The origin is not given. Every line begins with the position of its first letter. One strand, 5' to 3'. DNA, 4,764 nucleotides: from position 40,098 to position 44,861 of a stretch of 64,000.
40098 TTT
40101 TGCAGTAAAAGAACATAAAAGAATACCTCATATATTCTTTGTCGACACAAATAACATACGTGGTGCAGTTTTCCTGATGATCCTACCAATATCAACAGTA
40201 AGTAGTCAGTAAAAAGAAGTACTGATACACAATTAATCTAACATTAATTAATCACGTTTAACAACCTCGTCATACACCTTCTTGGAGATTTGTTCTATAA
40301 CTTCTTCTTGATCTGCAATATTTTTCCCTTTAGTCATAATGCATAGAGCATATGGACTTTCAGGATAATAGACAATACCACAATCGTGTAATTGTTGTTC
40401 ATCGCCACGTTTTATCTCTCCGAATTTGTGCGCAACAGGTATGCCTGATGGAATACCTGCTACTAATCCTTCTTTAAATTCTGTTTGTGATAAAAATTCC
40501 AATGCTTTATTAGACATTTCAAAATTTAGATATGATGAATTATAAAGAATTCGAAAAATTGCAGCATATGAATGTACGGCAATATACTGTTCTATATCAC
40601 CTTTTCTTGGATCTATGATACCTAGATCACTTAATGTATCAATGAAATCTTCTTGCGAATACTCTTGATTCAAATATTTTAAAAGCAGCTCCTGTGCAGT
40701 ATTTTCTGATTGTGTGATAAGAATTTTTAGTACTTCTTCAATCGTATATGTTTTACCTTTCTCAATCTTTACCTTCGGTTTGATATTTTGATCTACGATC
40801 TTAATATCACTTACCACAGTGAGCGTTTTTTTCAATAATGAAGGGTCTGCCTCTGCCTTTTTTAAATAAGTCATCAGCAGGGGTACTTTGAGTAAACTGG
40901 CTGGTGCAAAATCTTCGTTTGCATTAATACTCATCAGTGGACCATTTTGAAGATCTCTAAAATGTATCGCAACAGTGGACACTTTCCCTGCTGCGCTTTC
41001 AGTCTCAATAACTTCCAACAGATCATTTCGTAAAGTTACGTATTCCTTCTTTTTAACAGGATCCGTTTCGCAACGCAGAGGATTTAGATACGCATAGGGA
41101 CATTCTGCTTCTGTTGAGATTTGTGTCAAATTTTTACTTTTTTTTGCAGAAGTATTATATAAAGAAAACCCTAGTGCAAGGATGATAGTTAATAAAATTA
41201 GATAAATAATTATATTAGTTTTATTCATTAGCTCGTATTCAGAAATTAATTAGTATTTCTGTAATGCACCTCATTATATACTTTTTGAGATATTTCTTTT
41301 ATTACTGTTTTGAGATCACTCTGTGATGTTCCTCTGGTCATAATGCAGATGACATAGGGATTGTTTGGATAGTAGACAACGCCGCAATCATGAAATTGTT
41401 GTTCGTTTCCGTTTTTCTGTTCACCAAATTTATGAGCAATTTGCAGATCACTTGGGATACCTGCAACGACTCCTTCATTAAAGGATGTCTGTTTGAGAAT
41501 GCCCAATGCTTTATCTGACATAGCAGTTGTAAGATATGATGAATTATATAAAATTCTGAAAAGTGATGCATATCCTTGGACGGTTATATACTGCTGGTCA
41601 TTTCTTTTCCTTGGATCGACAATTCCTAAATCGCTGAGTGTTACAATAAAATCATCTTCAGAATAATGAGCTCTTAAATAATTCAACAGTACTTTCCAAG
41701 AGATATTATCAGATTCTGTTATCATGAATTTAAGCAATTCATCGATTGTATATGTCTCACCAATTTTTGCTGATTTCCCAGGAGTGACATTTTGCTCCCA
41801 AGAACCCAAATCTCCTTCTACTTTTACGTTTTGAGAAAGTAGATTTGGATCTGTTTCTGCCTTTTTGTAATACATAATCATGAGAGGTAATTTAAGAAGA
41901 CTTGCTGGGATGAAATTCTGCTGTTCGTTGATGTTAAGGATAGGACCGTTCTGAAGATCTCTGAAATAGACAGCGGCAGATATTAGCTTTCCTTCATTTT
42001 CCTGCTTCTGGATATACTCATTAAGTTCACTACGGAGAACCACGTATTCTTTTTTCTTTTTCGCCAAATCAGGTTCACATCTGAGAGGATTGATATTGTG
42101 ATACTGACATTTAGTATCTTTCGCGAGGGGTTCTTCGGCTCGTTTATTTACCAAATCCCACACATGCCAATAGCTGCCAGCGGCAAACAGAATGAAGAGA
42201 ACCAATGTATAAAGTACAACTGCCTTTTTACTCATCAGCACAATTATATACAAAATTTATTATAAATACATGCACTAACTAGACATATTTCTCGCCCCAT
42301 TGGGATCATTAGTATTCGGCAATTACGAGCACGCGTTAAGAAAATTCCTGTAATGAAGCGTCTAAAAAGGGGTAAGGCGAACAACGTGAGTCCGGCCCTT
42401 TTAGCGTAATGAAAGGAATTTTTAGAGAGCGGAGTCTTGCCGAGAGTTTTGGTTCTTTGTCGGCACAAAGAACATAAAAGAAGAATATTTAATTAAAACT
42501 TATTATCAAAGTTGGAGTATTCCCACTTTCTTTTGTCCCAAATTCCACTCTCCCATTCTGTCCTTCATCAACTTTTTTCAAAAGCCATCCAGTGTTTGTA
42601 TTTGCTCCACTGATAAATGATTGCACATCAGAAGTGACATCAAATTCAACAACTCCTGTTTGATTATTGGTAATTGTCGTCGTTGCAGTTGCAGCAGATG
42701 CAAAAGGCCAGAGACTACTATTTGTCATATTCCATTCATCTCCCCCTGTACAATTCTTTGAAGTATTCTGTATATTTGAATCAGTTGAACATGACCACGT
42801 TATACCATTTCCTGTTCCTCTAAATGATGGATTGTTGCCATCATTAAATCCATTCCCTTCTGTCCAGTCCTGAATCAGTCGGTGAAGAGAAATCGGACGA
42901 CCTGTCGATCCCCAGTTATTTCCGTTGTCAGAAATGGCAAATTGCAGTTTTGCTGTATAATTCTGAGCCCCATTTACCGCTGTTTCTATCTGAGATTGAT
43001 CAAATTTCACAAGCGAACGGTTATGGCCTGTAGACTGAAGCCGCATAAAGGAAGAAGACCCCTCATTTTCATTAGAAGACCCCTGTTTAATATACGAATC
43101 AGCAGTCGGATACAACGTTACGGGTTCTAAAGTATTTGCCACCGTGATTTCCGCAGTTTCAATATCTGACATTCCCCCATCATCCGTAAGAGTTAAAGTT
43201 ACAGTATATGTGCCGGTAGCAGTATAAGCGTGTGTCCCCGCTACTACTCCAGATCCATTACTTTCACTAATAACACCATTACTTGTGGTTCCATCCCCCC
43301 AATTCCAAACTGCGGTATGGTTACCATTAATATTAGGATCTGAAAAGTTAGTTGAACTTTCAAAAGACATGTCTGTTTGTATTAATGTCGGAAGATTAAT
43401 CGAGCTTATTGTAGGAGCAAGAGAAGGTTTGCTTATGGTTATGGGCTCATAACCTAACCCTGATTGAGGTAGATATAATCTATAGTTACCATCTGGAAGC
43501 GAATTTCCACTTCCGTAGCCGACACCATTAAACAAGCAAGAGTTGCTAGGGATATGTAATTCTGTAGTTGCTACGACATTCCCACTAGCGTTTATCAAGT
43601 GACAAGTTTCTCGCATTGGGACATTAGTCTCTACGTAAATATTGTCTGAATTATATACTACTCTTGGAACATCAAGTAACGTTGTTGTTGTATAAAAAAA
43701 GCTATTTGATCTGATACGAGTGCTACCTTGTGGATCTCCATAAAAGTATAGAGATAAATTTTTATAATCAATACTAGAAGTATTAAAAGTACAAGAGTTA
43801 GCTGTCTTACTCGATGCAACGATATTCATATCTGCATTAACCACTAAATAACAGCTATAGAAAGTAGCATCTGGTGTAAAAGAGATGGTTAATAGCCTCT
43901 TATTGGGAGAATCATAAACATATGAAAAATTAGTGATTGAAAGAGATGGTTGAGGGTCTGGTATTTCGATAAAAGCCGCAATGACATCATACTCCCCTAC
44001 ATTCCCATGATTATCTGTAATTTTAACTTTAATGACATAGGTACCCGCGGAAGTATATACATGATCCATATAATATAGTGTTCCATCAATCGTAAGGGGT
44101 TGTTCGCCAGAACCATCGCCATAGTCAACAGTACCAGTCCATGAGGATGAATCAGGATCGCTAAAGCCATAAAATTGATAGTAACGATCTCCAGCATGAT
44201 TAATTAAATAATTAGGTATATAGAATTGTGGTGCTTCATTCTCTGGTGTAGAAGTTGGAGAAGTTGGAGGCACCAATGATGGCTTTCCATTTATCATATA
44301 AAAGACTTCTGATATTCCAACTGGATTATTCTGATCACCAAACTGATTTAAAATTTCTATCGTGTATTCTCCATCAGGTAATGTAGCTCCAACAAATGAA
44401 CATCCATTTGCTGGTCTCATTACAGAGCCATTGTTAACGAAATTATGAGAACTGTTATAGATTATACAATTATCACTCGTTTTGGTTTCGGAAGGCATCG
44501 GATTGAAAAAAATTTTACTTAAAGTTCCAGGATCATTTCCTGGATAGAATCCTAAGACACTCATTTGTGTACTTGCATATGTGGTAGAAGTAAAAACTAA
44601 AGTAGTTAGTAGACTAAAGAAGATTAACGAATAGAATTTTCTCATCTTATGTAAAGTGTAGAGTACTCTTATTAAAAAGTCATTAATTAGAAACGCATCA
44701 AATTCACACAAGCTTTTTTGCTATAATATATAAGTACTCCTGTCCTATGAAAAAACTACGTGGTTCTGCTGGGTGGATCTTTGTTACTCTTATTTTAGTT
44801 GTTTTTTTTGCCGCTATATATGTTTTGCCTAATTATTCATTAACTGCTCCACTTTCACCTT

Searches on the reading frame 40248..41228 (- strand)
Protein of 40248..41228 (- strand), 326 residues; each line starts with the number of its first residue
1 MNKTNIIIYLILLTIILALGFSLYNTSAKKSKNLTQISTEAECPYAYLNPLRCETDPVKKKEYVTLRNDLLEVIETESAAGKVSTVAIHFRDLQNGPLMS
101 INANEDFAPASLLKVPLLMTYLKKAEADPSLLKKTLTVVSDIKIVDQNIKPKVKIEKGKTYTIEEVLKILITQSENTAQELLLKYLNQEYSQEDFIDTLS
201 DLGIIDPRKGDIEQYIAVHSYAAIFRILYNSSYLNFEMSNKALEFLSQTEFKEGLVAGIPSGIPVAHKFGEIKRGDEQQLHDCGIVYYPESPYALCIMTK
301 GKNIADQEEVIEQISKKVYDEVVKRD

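Call 14: search_protein_families(library=pfam, proteins=[window:40248-41228:-])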
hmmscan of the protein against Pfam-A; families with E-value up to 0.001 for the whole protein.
window:40248-41228:- (326 aa): 1 family
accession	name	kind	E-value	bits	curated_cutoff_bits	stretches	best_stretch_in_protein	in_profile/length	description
PF13354.11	Beta-lactamase2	-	2.6e-35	122.2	22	1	88-299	2-214/214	Beta-lactamase enzyme family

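Call 23: find_encoding_contigs(protein=window:40248-41228:-, flank=10000, max_places=6)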
Protein window:40248-41228:- (326 aa): no gene with exactly this product is on record in the collection.

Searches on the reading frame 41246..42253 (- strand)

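Call 14: search_protein_families(library=pfam, proteins=[window:41246-42253:-])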
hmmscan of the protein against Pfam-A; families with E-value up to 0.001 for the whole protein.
window:41246-42253:- (335 aa): 1 family
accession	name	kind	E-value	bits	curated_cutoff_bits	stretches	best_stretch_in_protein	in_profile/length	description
PF13354.11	Beta-lactamase2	-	7.1e-35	120.7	22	1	95-306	2-214/214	Beta-lactamase enzyme family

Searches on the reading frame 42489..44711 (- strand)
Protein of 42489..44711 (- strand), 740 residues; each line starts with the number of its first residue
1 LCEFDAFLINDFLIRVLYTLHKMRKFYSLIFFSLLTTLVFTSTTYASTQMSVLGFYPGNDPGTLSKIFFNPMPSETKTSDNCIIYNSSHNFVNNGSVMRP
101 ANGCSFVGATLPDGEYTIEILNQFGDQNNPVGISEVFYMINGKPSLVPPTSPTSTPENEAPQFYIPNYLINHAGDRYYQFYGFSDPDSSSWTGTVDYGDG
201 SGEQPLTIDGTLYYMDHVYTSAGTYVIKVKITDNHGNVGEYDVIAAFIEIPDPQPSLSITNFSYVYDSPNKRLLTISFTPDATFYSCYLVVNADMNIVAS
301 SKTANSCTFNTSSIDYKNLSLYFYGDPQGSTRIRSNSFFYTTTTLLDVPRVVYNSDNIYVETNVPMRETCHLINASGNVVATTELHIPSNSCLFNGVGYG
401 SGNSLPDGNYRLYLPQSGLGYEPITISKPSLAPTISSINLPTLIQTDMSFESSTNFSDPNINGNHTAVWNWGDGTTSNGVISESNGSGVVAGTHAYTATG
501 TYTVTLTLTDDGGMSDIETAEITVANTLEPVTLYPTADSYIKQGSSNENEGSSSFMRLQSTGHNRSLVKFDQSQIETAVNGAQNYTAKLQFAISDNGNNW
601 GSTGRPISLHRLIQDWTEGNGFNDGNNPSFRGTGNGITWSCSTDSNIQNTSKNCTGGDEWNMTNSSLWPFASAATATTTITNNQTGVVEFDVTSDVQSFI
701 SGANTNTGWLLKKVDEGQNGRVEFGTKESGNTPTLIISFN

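Call 14: search_protein_families(library=pfam, proteins=[window:42489-44711:-])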
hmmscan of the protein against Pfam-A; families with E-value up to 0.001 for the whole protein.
window:42489-44711:- (740 aa): 4 families
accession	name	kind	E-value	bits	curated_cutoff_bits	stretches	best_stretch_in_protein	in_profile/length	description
PF18911.6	PKD_4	-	4e-17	62.5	27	2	432-524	3-85/85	PKD domain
PF24517.2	CBM96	-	1.7e-12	47.9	26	2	672-738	100-163/164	Carbohydrate-binding module family 96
PF00801.26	PKD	-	3e-08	34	23.5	1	464-516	29-73/80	PKD domain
PF06848.17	Disaggr_repeat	-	1.7e-06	28.2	33.9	1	644-729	84-168/179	Disaggregatase related repeat domain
